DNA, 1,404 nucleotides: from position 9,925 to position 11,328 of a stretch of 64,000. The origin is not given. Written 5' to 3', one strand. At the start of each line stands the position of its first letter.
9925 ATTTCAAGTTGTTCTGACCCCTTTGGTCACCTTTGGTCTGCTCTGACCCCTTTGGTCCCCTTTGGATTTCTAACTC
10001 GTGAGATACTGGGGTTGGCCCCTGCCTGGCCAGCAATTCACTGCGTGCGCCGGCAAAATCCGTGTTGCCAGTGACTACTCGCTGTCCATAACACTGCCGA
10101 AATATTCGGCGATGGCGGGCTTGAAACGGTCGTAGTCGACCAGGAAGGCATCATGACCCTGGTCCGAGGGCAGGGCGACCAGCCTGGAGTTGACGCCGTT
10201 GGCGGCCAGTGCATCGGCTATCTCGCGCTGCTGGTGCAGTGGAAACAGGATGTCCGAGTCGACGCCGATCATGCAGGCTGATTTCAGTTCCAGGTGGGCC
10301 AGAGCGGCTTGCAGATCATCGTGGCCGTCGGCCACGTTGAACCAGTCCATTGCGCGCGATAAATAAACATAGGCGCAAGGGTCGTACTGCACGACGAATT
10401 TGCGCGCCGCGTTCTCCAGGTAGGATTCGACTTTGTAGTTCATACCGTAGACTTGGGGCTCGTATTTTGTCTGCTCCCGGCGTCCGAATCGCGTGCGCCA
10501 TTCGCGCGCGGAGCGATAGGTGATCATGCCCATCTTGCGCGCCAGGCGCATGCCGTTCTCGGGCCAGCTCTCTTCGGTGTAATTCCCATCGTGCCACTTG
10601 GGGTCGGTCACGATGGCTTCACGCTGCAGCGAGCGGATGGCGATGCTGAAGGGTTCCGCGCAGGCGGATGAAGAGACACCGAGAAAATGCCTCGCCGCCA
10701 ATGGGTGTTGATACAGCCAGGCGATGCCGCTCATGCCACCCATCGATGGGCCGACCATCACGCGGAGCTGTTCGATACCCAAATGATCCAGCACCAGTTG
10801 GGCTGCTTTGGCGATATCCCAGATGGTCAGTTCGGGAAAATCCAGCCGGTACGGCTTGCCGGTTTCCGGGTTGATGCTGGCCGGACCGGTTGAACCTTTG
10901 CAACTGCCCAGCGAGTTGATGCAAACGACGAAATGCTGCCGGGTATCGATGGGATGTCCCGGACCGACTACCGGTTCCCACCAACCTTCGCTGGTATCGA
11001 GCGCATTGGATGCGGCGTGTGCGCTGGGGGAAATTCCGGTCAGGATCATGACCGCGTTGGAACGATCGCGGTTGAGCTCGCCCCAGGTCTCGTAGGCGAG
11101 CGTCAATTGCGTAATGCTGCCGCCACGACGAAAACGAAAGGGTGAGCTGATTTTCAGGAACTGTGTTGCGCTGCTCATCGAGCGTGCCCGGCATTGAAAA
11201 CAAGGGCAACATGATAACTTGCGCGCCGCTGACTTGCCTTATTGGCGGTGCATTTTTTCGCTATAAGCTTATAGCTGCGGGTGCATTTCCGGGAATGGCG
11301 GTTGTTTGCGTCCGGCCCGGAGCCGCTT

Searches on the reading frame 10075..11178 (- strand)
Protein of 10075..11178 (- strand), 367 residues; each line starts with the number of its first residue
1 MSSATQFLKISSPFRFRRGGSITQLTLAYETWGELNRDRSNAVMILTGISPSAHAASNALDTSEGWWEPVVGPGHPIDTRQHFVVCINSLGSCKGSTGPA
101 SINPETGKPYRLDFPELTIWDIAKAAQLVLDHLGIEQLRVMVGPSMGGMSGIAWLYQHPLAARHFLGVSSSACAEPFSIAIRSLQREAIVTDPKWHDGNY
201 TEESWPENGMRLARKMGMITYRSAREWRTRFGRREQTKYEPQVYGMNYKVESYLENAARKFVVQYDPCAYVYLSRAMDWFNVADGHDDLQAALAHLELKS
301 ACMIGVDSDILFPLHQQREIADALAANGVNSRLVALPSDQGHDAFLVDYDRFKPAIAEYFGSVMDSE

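Call 6: find_encoding_contigs(protein=window:10075-11178:-, flank=10000, max_places=8)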
Protein window:10075-11178:- (367 aa): no gene with exactly this product is on record in the collection.

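Call 10: find_related_loci(query=window:10075-11178:-, collection=genome_contigs, flank=10000)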
Query window:10075-11178:- (367 aa) in genome_contigs; peptide patterns used: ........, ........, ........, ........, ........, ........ (x = any residue, [..] = any of these).
600 stretches matched a pattern (row limit reached: there are more); 588 encode a relative of the query (tblastn E <= 1e-3); the best 80 are kept; 80 distinct loci.
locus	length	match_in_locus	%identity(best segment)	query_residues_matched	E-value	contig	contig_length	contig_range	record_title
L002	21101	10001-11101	86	1-367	0e+0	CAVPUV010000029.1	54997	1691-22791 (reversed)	MAG: uncultured Gammaproteobacteria bacterium isolate MFD10097.bin.2.2 genome assembly, contig: contig_2046, whole genom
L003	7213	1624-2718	74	3-367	0e+0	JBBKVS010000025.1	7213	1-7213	MAG: Lysobacterales bacterium isolate metabat_bins.387 k119_461638, whole genome shotgun sequence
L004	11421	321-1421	73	1-367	0e+0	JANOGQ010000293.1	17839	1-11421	MAG: Lysobacterales bacterium isolate SOY_64_metabat_135 SOY_64_k141_2107399, whole genome shotgun sequence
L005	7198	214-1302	64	1-363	9e-168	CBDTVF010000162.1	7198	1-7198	MAG TPA_asm: uncultured Gammaproteobacteria bacterium isolate SRR7614714_binner23_Refined_33 genome assembly, contig: ER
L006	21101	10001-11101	65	1-367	3e-165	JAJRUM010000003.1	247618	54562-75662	MAG: Gammaproteobacteria bacterium isolate Dive96_bin10.186 k141_239158, whole genome shotgun sequence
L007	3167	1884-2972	64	1-363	8e-173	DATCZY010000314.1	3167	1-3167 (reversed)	MAG TPA_asm: Lysobacterales bacterium isolate SMAG_U82 k141_89162, whole genome shotgun sequence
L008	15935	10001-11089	64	1-363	4e-164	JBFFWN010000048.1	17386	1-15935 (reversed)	MAG: Lysobacterales bacterium isolate Mix_mud24.2022.10.37 k141_1491710_length_17386_cov_13.9907, whole genome shotgun s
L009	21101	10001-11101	63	1-367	3e-163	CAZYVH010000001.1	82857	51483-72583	MAG TPA_asm: uncultured Wenzhouxiangellaceae bacterium isolate binchicken_co275_508 genome assembly, contig: NODE_194_le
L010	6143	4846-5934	62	1-363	3e-164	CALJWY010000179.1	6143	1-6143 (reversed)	MAG: uncultured Xanthomonadales bacterium isolate N2_Bin_METABAT__163_1 genome assembly, contig: c_000001509415, whole g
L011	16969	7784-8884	78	1-367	0e+0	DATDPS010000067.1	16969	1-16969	MAG TPA_asm: Lysobacterales bacterium isolate SMAG_U7927 k141_2142133, whole genome shotgun sequence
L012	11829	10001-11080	63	4-363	3e-161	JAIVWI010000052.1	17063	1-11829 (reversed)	MAG: Oceanospirillum sp. isolate HYP3_US_01_1 NODE_359_length_17063_cov_0.332664, whole genome shotgun sequence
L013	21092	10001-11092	61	1-364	5e-159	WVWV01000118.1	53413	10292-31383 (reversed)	MAG: Lysobacterales bacterium isolate ACK-C008 C_merged_R1_(paired)_contig_150291, whole genome shotgun sequence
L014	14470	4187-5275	63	1-363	3e-159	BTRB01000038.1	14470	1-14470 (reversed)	MAG: Gammaproteobacteria bacterium BMS9Abin30 DNA, NODE_1304_length_14470, whole genome shotgun sequence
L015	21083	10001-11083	60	4-364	5e-155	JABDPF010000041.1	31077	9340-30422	MAG: Lysobacterales bacterium isolate Site_B7 k127_1875884, whole genome shotgun sequence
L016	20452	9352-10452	61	1-367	3e-154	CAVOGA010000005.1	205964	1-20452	MAG: uncultured Gammaproteobacteria bacterium isolate MFD09964.bin.1.275 genome assembly, contig: contig_35004, whole ge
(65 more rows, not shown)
